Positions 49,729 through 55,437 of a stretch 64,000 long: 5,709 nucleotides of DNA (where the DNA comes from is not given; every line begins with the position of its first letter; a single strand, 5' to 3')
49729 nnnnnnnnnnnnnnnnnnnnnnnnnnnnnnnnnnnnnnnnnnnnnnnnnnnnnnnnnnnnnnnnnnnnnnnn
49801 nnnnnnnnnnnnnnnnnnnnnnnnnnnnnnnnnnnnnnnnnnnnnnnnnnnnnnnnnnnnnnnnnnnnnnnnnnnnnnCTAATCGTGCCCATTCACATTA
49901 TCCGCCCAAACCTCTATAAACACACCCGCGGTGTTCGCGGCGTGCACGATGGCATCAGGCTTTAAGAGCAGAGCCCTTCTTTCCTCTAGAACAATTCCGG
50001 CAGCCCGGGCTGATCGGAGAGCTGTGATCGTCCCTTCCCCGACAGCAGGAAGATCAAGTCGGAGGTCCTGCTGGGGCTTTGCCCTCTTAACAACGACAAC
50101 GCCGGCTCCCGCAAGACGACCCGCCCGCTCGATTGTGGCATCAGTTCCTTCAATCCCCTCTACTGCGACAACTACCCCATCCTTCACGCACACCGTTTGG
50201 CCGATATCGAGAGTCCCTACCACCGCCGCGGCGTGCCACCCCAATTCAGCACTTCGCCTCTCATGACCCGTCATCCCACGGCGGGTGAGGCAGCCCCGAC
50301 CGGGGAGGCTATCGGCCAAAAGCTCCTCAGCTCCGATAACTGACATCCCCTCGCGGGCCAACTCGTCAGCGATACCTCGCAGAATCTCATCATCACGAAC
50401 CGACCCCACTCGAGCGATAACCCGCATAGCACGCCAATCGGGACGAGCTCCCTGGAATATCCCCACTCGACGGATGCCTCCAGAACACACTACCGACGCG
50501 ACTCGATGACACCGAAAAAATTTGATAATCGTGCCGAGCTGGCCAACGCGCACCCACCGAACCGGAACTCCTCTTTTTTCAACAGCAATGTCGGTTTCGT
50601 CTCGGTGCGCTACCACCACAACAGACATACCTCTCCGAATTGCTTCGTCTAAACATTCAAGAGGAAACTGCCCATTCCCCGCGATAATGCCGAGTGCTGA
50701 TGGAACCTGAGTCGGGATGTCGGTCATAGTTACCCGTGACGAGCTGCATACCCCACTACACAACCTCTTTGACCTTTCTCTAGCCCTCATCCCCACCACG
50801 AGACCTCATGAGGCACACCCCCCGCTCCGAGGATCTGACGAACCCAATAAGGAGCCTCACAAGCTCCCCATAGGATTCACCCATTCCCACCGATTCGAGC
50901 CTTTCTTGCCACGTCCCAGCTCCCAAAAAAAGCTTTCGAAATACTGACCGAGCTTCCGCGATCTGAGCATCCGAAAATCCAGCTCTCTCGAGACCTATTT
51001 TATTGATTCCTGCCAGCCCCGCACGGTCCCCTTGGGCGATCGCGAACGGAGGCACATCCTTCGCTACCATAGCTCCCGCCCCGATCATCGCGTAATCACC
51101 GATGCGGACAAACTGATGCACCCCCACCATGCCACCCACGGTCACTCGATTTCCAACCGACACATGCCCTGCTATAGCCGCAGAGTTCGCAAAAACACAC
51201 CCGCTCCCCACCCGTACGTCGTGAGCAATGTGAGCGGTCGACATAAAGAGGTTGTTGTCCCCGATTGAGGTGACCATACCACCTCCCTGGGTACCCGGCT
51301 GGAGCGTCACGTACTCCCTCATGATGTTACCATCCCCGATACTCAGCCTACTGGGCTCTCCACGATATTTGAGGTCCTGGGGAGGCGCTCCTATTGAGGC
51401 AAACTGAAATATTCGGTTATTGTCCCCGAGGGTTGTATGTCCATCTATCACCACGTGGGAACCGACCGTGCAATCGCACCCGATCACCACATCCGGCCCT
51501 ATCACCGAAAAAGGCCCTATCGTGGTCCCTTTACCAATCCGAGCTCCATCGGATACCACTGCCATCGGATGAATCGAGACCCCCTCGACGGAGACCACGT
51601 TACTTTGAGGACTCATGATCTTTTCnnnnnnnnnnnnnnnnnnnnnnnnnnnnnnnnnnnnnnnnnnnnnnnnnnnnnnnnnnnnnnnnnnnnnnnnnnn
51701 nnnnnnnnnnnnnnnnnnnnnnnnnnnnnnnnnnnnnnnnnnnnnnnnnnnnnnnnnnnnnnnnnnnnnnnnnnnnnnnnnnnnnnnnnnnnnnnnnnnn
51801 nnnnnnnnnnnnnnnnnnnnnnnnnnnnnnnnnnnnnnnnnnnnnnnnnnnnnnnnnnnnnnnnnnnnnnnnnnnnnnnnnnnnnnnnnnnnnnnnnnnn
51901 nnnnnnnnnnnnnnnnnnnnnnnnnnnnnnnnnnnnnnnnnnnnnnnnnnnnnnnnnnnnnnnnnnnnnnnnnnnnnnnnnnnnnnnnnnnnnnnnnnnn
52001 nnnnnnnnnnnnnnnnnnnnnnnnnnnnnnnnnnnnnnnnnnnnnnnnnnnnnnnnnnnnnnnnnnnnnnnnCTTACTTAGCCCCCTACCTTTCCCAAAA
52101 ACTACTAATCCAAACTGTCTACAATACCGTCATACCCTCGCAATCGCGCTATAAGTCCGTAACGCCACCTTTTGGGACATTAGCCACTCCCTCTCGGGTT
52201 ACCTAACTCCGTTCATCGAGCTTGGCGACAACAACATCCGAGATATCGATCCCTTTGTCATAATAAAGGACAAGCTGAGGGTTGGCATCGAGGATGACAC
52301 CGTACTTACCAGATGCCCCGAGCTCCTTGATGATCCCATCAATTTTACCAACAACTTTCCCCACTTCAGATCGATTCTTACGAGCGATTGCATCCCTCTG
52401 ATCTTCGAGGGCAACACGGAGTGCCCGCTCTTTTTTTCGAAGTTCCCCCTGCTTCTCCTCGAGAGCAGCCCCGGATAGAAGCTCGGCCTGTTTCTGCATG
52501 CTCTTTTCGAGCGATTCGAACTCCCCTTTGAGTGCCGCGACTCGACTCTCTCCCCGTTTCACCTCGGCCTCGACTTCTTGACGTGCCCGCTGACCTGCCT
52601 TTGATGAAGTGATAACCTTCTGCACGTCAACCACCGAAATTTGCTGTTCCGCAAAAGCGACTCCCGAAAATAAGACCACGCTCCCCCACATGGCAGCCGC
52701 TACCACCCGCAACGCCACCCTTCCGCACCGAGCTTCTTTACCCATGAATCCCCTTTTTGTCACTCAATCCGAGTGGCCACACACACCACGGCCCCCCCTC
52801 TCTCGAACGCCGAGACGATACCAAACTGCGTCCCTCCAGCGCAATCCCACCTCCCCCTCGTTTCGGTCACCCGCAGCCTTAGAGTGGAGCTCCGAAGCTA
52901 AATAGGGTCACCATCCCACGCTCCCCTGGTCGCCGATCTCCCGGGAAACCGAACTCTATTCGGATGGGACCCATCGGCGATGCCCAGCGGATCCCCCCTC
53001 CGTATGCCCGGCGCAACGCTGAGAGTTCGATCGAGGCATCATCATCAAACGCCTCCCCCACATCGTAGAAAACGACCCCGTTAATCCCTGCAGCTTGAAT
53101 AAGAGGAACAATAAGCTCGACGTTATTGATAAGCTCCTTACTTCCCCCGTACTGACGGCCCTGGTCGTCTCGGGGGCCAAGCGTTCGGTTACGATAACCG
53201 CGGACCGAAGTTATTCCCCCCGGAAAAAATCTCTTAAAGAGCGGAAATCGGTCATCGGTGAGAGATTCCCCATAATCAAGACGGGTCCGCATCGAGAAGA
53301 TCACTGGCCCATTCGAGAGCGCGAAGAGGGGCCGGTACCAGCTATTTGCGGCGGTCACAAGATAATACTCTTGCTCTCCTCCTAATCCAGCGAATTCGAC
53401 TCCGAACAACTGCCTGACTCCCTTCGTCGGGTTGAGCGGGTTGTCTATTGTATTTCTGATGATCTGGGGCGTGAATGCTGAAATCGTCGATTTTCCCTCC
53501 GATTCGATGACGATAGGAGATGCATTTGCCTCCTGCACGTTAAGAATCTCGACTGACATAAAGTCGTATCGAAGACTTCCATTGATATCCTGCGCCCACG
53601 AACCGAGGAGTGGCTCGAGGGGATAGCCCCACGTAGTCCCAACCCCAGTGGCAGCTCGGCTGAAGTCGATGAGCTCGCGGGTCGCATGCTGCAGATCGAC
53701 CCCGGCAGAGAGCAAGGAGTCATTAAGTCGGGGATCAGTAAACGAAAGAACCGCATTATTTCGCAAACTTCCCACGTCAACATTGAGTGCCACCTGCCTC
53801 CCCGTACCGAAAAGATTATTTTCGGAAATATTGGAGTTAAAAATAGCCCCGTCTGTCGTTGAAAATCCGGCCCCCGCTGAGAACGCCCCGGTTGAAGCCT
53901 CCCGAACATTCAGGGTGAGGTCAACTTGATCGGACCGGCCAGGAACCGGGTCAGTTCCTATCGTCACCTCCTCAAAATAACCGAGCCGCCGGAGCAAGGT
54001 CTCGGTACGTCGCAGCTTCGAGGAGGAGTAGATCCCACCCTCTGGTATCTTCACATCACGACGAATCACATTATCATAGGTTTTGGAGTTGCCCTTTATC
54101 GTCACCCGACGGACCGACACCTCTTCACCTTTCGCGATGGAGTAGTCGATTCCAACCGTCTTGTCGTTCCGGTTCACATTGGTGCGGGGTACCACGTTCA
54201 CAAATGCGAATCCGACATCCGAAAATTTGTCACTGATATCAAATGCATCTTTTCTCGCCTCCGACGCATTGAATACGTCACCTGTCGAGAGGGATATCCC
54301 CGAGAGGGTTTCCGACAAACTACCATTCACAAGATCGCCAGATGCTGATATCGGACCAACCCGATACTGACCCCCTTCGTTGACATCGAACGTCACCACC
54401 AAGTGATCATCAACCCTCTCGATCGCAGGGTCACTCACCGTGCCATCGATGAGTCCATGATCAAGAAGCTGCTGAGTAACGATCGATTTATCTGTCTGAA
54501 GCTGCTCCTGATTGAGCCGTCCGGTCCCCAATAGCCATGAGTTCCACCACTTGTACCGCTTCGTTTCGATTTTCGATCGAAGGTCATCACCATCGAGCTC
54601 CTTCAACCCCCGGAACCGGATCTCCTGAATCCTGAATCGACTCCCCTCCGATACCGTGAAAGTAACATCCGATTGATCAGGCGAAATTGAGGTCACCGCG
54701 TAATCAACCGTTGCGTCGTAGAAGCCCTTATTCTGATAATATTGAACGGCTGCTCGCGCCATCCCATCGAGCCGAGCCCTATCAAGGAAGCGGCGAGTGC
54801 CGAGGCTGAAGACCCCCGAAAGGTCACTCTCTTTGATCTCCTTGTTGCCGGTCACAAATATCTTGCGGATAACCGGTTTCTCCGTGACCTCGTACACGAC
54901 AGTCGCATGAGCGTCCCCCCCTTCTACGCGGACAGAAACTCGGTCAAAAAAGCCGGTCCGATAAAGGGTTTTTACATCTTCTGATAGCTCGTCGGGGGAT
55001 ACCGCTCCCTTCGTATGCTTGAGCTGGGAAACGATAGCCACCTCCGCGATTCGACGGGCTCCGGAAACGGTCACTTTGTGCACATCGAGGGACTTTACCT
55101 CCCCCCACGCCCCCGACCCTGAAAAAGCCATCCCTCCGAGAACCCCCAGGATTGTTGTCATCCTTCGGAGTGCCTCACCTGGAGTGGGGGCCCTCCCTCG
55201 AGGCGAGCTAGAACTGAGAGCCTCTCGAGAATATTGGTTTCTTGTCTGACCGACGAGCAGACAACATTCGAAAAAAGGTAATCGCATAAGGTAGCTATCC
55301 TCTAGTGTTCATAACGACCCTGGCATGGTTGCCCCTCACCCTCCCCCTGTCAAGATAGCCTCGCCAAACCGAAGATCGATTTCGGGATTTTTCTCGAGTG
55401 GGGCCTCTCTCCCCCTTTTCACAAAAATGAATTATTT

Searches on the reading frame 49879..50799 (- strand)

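Call 28: search_protein_families(library=pfam, proteins=[window:49879-50799:-], max_evalue=0.0001)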
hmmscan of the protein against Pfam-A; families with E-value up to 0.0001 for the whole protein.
window:49879-50799:- (306 aa): 2 families
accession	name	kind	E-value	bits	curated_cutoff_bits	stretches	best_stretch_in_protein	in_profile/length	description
PF06230.17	LpxI_C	-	2.5e-41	141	25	1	168-295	2-130/131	LpxI C-terminal domain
PF17930.7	LpxI_N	-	5.3e-34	117.4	25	1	36-163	2-128/129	LpxI N-terminal domain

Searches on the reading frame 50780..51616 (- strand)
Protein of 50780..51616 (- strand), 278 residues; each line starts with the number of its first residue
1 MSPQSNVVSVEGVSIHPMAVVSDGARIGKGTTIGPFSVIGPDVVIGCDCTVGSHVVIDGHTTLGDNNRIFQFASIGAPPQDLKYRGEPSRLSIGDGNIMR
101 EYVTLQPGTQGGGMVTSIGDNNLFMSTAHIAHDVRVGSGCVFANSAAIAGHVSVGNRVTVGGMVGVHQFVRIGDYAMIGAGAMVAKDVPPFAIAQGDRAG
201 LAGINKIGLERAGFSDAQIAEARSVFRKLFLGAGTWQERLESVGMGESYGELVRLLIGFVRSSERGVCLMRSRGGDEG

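Call 28: search_protein_families(library=pfam, proteins=[window:50780-51616:-], max_evalue=0.0001)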
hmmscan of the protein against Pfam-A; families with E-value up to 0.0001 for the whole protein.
window:50780-51616:- (278 aa): 3 families
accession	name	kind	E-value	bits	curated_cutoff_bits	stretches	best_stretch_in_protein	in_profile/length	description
PF00132.30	Hexapep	-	5e-28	96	27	4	116-150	2-36/36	Bacterial transferase hexapeptide (six repeats)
PF13720.11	Acetyltransf_11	-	5e-19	68.9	24.5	1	187-268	1-82/82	Udp N-acetylglucosamine O-acyltransferase; Domain 2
PF25084.1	LbH_EIF2B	-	3.9e-09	36.9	54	0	6-60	3-56/105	EIF2B subunit epsilon LbH domain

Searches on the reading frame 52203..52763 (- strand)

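Call 98: search_protein_families(library=pfam, proteins=[window:52203-52763:-], max_evalue=0.0001)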
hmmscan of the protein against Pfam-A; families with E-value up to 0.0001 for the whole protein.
window:52203-52763:- (186 aa): 1 family
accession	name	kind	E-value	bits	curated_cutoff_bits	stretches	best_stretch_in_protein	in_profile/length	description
PF03938.19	OmpH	-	4.7e-25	88.9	32.4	1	42-182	2-141/141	Outer membrane protein (OmpH-like)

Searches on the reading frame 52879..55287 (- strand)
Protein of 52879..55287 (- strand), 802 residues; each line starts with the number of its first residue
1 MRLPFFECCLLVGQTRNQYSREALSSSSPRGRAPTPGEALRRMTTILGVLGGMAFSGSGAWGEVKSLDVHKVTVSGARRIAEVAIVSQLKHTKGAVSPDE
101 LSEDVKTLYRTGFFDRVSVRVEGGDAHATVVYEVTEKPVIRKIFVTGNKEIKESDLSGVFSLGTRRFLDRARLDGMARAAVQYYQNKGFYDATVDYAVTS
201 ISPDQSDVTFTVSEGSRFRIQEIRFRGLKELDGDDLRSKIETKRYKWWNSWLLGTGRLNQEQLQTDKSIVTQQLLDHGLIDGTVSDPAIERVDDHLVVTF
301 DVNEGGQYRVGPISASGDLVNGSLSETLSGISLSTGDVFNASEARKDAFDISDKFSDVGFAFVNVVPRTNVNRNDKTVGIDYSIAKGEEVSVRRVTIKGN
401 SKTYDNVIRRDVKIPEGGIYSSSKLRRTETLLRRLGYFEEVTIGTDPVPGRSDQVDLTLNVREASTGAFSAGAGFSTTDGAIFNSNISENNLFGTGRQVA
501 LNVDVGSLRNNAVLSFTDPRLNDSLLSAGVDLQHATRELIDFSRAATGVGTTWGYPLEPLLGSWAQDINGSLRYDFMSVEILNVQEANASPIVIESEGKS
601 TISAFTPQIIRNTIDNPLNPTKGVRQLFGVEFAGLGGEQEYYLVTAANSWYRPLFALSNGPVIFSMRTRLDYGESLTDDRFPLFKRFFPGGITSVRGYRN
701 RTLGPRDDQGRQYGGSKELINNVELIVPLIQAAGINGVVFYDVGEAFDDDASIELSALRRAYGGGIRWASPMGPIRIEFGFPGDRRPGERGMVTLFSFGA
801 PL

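Call 28: search_protein_families(library=pfam, proteins=[window:52879-55287:-], max_evalue=0.0001)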
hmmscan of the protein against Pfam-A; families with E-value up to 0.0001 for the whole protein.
window:52879-55287:- (802 aa): 2 families
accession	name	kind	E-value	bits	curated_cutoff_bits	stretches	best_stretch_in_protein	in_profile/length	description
PF01103.29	Omp85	-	7.3e-58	197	24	1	491-792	1-315/325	Omp85 superfamily domain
PF07244.20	POTRA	-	2.6e-55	185.5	21.3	5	391-463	2-78/79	Surface antigen variable number repeat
